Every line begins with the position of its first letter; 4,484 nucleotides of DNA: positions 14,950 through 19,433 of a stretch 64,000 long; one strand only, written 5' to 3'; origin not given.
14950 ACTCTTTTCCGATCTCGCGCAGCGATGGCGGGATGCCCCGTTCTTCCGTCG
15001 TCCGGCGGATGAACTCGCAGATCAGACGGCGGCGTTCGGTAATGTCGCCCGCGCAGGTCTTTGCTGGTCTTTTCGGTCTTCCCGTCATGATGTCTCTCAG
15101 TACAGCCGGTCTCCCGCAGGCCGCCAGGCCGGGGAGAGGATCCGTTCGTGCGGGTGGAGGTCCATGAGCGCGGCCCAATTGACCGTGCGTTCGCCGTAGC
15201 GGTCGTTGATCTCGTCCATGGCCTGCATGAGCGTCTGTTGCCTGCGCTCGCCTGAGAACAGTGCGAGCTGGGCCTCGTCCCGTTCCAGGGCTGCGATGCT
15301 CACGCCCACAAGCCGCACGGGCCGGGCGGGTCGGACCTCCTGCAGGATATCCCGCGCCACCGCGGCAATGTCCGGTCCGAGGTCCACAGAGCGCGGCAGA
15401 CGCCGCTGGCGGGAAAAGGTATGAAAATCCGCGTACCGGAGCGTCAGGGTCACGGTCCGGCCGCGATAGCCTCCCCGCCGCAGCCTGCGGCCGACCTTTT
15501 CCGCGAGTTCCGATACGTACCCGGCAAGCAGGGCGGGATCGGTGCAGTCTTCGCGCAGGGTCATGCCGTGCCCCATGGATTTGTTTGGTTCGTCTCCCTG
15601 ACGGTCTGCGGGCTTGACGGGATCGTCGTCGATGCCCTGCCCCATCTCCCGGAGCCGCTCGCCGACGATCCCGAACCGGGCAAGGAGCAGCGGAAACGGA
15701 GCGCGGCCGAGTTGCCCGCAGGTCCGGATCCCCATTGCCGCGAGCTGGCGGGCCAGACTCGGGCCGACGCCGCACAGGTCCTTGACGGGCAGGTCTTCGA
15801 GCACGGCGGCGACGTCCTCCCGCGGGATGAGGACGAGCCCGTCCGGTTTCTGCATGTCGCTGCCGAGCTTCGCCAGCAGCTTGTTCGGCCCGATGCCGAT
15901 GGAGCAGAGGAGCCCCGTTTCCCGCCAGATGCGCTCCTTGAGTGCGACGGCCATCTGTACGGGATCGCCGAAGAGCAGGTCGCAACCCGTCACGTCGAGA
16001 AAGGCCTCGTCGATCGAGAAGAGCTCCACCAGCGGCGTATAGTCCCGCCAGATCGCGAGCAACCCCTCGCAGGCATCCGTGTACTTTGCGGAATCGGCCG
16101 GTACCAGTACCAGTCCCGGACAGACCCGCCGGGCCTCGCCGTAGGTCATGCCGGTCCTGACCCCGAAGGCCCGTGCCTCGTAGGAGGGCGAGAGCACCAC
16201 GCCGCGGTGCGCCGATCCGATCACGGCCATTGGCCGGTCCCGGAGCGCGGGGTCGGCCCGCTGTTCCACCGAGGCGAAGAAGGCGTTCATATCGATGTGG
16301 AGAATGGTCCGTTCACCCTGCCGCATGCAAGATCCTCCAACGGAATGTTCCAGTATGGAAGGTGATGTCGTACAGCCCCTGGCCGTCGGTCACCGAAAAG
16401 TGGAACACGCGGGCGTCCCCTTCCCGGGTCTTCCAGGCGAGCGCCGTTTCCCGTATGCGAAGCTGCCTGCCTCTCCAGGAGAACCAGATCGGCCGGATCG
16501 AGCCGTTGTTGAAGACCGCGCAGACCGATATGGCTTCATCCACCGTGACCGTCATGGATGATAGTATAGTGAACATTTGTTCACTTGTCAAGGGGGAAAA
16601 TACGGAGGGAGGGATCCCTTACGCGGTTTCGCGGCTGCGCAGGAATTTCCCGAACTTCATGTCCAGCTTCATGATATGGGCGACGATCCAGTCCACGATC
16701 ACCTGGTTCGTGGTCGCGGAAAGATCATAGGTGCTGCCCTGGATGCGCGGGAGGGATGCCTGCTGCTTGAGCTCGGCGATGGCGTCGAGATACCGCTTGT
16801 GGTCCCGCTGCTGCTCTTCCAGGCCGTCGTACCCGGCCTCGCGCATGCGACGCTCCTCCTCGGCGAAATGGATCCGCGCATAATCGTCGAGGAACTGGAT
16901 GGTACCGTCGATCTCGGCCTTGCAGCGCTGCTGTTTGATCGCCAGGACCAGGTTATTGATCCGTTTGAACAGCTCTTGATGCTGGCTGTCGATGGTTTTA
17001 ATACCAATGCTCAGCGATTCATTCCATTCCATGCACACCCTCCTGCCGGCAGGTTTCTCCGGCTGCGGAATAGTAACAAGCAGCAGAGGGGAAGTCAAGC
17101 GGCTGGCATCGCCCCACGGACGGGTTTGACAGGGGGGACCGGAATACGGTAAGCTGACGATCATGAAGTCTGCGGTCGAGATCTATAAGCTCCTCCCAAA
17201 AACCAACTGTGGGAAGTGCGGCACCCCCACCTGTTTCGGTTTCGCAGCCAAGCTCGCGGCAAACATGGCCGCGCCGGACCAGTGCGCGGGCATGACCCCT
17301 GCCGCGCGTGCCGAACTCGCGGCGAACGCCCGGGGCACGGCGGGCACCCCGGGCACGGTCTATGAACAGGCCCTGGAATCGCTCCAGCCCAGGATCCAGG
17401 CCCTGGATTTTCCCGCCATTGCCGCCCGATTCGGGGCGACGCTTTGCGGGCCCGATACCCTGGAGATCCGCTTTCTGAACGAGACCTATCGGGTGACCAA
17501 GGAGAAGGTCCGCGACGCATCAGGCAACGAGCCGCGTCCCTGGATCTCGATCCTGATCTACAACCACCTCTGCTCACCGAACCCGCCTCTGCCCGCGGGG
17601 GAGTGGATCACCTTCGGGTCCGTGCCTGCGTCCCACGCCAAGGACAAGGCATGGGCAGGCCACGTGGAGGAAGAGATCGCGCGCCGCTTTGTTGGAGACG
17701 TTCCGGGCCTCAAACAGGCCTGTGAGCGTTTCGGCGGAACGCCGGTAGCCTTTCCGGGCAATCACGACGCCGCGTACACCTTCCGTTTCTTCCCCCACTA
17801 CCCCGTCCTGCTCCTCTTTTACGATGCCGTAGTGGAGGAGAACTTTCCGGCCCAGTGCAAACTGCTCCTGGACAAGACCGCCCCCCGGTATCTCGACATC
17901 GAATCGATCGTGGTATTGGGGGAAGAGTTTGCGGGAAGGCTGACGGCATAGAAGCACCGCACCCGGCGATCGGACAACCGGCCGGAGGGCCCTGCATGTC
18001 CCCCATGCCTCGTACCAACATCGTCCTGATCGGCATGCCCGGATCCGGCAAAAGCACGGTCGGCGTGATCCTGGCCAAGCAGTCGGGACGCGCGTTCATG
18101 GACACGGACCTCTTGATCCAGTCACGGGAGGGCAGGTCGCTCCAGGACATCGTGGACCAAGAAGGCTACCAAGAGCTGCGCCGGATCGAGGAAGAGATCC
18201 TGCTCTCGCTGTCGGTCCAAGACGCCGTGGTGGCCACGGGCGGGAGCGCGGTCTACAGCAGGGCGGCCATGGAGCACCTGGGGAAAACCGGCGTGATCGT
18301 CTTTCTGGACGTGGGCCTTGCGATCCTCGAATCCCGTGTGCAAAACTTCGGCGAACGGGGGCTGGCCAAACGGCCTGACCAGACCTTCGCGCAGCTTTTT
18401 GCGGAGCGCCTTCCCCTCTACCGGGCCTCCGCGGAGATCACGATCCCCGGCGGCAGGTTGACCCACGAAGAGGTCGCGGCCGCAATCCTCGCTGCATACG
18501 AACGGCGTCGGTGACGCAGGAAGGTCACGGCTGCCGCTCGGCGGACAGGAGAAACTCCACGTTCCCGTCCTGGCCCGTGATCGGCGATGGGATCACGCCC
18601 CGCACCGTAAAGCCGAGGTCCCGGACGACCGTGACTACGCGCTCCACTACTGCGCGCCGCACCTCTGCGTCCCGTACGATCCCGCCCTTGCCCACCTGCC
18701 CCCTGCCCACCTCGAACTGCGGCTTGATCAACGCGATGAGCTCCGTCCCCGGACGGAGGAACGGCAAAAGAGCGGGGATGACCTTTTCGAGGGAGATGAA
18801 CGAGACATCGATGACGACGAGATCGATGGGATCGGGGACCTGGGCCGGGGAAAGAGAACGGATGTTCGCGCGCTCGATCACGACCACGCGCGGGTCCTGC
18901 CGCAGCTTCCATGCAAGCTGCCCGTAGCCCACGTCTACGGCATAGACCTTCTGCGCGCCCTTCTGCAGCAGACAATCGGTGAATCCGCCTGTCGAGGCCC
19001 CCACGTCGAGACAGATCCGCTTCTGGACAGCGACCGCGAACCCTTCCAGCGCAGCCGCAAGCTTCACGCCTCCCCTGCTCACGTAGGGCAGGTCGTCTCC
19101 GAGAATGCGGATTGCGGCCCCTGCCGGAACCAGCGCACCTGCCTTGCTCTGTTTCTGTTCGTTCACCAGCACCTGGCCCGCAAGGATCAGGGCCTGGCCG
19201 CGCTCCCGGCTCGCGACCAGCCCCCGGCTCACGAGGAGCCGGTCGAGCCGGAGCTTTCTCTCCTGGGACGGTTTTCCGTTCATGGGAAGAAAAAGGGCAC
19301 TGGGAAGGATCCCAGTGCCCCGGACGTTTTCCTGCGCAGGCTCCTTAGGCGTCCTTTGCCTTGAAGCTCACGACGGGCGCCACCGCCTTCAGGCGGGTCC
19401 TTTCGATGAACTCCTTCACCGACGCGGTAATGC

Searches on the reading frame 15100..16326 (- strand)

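Call 32: search_protein_families(library=pfam, proteins=[window:15100-16326:-], max_evalue=0.00001)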
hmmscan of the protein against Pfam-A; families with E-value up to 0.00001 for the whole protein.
window:15100-16326:- (409 aa): 5 families
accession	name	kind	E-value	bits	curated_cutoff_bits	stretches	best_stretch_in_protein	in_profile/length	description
PF00817.25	IMS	-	1.5e-47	161.6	23.2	1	11-157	1-148/148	impB/mucB/samB family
PF11799.13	IMS_C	-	8.1e-28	97.5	20.7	1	249-355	2-108/109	impB/mucB/samB family C-terminal domain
PF11798.14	IMS_HHH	-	6.6e-08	32.8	24.4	1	170-200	2-32/32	IMS family HHH motif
PF21999.2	IMS_HHH_1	-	1.3e-07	32.4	27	1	182-233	1-53/53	DNA polymerase-iota, thumb domain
PF13438.11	DUF4113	-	3.7e-06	27.3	24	1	364-388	1-25/51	Domain of unknown function (DUF4113)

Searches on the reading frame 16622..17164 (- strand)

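Call 32: search_protein_families(library=pfam, proteins=[window:16622-17164:-], max_evalue=0.00001)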
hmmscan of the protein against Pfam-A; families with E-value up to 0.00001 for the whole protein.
window:16622-17164:- (181 aa): 1 family
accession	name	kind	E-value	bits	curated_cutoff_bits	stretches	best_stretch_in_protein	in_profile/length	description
PF01814.28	Hemerythrin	-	2.1e-11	44.9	25.3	1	54-171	2-123/127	Hemerythrin HHE cation binding domain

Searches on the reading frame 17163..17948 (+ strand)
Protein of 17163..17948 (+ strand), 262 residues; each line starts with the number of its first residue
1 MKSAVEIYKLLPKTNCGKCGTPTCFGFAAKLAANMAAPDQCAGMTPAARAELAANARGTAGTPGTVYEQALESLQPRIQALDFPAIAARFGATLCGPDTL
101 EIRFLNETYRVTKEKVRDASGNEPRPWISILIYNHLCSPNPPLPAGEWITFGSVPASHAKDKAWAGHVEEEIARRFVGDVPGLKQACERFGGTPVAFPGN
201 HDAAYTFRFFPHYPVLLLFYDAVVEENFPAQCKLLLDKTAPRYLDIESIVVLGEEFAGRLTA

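Call 33: search_protein_families(library=pfam, proteins=[window:17163-17948:+], max_evalue=0.00001)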
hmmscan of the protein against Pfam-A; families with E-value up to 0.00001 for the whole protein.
window:17163-17948:+ (262 aa): 2 families
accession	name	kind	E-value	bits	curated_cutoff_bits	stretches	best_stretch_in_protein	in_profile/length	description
PF12654.12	DUF3786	-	1.1e-42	145.9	27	1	82-257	1-174/176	Domain of unknown function (DUF3786)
PF04060.18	FeS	-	4.2e-11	42.8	23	1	11-41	1-31/33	Putative Fe-S cluster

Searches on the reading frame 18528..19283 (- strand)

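Call 92: search_protein_families(library=pfam, proteins=[window:18528-19283:-], max_evalue=0.0001)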
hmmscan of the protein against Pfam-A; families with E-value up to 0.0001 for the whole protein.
window:18528-19283:- (252 aa): 2 families
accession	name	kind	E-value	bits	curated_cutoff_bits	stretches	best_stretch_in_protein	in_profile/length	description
PF01728.25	FtsJ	-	4e-49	167.4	24.1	1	67-249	1-180/181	FtsJ-like methyltransferase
PF01479.30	S4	-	2.6e-07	30.7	22.8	1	11-56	1-46/48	S4 domain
